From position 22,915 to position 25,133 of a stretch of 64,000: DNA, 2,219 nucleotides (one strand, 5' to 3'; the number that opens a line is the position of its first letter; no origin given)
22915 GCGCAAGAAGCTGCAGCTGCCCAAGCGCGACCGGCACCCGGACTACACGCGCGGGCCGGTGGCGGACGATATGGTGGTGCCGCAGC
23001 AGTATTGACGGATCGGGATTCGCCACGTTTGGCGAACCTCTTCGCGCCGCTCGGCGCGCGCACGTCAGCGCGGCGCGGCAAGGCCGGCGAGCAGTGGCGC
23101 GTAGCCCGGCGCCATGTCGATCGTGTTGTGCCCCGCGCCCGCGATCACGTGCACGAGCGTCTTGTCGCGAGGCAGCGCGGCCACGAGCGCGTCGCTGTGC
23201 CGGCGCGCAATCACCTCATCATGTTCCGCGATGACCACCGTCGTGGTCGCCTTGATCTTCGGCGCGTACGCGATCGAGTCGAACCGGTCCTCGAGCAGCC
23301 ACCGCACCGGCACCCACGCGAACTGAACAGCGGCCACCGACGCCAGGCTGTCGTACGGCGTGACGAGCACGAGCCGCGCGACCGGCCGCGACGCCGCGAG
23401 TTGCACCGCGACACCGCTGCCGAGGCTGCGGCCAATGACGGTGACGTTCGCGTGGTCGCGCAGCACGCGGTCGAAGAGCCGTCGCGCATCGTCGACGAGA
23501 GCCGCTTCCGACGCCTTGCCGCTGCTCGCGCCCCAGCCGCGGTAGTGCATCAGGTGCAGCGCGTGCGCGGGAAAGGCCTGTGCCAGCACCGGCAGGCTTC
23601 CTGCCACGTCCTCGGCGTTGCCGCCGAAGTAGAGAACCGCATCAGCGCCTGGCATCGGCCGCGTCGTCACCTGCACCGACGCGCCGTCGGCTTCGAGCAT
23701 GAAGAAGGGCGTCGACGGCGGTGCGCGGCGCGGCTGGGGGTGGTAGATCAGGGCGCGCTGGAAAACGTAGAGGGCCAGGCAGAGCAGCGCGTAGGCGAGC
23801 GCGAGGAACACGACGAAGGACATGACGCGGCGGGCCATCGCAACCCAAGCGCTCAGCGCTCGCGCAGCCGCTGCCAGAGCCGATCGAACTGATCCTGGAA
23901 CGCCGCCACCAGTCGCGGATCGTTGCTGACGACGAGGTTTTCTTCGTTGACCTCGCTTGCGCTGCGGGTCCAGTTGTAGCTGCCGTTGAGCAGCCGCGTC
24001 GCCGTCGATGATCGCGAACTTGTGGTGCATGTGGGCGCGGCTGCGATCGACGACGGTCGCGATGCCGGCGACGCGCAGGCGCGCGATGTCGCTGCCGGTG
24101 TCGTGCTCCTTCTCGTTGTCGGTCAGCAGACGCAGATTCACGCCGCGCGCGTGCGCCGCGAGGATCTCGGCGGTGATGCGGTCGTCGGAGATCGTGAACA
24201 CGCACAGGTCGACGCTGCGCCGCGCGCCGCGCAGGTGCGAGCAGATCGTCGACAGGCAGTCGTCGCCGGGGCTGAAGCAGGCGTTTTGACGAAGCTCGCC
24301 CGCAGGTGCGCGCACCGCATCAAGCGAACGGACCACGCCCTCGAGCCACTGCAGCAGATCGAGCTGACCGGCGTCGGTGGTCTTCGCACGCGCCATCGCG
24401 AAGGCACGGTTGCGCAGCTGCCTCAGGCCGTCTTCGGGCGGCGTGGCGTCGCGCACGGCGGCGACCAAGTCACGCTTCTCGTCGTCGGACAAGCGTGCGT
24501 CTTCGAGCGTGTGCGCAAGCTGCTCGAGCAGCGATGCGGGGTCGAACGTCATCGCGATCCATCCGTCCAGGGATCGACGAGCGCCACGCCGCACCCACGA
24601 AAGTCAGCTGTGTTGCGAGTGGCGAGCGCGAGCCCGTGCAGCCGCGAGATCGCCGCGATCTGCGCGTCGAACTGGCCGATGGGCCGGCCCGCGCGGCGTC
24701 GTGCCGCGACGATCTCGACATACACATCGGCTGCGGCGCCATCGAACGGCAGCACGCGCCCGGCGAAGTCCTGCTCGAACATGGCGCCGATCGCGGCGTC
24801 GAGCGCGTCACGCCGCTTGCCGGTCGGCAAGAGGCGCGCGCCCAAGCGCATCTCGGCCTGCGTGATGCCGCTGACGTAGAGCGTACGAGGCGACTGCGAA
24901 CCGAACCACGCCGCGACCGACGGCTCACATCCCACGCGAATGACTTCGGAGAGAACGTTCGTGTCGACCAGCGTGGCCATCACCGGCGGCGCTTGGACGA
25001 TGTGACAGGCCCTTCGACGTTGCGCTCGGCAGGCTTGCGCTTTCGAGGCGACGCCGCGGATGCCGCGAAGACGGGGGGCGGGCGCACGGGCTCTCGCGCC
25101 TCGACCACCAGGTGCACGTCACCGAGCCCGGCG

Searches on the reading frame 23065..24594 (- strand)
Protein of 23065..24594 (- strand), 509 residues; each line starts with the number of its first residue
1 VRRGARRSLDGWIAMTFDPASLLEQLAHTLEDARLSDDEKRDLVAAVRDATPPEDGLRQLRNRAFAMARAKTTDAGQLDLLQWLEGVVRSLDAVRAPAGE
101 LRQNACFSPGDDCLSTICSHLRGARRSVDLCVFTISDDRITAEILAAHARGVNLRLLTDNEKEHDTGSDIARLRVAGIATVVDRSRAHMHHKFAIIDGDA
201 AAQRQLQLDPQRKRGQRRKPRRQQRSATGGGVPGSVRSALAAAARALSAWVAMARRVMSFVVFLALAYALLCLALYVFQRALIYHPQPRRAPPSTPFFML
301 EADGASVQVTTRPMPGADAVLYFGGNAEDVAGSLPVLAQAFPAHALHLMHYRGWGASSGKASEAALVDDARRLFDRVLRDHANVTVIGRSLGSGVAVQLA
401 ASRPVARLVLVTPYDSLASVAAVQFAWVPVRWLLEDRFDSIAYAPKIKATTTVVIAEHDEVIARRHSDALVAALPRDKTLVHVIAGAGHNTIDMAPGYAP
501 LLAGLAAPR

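Call 4: search_protein_families(library=pfam, proteins=[window:23065-24594:-], max_evalue=0.01)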
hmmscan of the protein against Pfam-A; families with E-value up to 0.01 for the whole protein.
window:23065-24594:- (509 aa): 5 families
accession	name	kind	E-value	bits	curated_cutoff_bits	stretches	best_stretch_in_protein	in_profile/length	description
PF13091.12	PLDc_2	-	8.4e-13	48.7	27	1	117-200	1-92/132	PLD-like domain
PF12146.15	Hydrolase_4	-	5.8e-10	39.3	27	2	345-418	33-114/239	Serine aminopeptidase, S33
PF00561.26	Abhydrolase_1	-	7.7e-10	39.3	25.8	1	324-443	10-129/245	alpha/beta hydrolase fold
PF17944.6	Arg_decarbox_C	-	0.0039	18.1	23.3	1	16-48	9-42/51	Arginine decarboxylase C-terminal helical extension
PF12697.13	Abhydrolase_6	-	0.009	17.1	26.3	1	338-428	21-108/217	Alpha/beta hydrolase family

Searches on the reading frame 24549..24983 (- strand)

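Call 79: search_protein_families(library=pfam, proteins=[window:24549-24983:-], max_evalue=0.0001)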
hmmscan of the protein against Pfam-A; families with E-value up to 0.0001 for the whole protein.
window:24549-24983:- (144 aa): 1 family
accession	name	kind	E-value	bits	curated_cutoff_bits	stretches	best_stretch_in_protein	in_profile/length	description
PF01850.27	PIN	-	7.8e-11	43.1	23.6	1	5-126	2-113/120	PIN domain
